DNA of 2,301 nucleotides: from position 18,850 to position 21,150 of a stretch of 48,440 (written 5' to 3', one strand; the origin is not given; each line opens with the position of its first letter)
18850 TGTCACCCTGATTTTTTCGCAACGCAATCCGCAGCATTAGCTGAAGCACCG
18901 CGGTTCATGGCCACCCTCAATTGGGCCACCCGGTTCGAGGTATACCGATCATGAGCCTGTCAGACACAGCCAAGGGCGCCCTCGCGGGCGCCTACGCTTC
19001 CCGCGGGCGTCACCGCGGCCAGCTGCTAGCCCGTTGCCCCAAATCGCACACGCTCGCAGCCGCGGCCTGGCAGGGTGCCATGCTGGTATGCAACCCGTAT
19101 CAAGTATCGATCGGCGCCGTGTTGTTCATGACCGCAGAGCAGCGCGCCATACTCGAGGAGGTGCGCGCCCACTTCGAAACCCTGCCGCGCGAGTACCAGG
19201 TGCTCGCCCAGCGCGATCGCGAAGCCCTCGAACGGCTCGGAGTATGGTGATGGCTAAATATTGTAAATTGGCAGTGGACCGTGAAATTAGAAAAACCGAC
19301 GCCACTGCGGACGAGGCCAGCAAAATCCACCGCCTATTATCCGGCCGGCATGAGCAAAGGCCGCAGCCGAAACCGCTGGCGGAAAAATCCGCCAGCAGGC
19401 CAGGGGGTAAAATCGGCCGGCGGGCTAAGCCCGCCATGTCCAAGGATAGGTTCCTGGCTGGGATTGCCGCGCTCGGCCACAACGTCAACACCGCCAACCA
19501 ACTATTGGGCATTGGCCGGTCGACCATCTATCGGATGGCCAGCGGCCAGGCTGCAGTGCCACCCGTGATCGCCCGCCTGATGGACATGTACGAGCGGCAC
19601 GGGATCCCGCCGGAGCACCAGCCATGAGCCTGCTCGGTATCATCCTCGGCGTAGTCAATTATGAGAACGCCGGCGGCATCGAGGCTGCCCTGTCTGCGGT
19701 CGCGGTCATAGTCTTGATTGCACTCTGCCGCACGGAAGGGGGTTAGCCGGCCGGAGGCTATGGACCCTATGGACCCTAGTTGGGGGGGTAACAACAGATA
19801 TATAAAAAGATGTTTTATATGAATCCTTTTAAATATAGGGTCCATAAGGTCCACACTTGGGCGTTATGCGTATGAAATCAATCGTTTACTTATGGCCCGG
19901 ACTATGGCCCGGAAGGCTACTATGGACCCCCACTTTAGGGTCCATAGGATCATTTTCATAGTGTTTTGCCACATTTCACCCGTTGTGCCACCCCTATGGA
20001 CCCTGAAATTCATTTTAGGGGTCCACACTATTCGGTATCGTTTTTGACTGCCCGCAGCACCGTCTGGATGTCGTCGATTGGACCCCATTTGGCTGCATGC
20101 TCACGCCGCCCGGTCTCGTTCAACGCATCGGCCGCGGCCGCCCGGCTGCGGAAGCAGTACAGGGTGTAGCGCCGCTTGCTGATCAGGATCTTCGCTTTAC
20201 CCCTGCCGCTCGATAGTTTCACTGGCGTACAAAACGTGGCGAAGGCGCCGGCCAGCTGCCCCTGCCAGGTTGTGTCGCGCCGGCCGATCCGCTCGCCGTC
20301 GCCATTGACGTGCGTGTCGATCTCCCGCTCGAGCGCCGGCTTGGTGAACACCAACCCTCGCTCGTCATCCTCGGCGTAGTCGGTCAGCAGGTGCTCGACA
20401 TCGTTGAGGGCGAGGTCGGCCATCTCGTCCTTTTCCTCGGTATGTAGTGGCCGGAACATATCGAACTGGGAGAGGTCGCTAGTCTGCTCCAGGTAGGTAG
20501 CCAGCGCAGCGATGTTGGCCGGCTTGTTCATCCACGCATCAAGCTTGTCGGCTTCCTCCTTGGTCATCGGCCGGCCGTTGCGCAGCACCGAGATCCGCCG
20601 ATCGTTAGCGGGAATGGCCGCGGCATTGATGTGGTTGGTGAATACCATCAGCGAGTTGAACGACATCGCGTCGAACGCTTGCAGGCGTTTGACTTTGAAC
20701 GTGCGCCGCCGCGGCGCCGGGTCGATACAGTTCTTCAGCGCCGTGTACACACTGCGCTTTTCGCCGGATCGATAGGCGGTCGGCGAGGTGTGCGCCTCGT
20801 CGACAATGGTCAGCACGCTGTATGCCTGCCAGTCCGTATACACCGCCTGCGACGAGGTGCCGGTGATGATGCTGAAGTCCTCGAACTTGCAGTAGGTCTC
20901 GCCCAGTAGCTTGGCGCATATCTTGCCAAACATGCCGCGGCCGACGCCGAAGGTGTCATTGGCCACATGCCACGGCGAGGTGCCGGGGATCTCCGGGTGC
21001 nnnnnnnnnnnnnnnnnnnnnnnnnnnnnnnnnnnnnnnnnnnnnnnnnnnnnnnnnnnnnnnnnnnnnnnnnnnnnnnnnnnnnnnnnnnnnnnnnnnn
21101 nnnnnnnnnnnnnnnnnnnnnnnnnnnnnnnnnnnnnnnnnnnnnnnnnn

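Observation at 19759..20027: Eleven-copy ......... iteron array flanking an AT-rich core: candidate replication origin or packaging site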

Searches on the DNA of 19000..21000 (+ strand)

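Call 5: search_dna_similar(query=window:19000-21000:+, collection=phages, mode=near, max_rows=30)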
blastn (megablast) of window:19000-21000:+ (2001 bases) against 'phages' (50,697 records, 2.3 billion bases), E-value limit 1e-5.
No match.

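Call 11: search_dna_similar(query=window:19600-20100:+, collection=phages, mode=distant, max_rows=20, max_evalue=0.01)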
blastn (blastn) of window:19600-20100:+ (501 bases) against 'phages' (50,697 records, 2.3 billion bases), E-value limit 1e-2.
No match.

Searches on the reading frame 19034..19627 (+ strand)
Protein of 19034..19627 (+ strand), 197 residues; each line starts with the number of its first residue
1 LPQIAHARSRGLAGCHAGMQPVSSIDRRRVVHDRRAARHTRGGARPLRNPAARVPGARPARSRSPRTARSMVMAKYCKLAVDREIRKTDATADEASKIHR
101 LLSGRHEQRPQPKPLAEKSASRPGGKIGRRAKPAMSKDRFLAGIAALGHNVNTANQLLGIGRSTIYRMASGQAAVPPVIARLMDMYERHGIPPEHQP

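Call 8: search_protein_families(library=pfam, proteins=[window:19034-19627:+], max_evalue=0.01)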
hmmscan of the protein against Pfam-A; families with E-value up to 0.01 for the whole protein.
window:19034-19627:+ (197 aa): 1 family
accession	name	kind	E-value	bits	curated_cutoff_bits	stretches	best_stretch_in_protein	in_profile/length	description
PF13560.12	HTH_31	-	2.9e-05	24.7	27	1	148-187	14-55/64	Helix-turn-helix domain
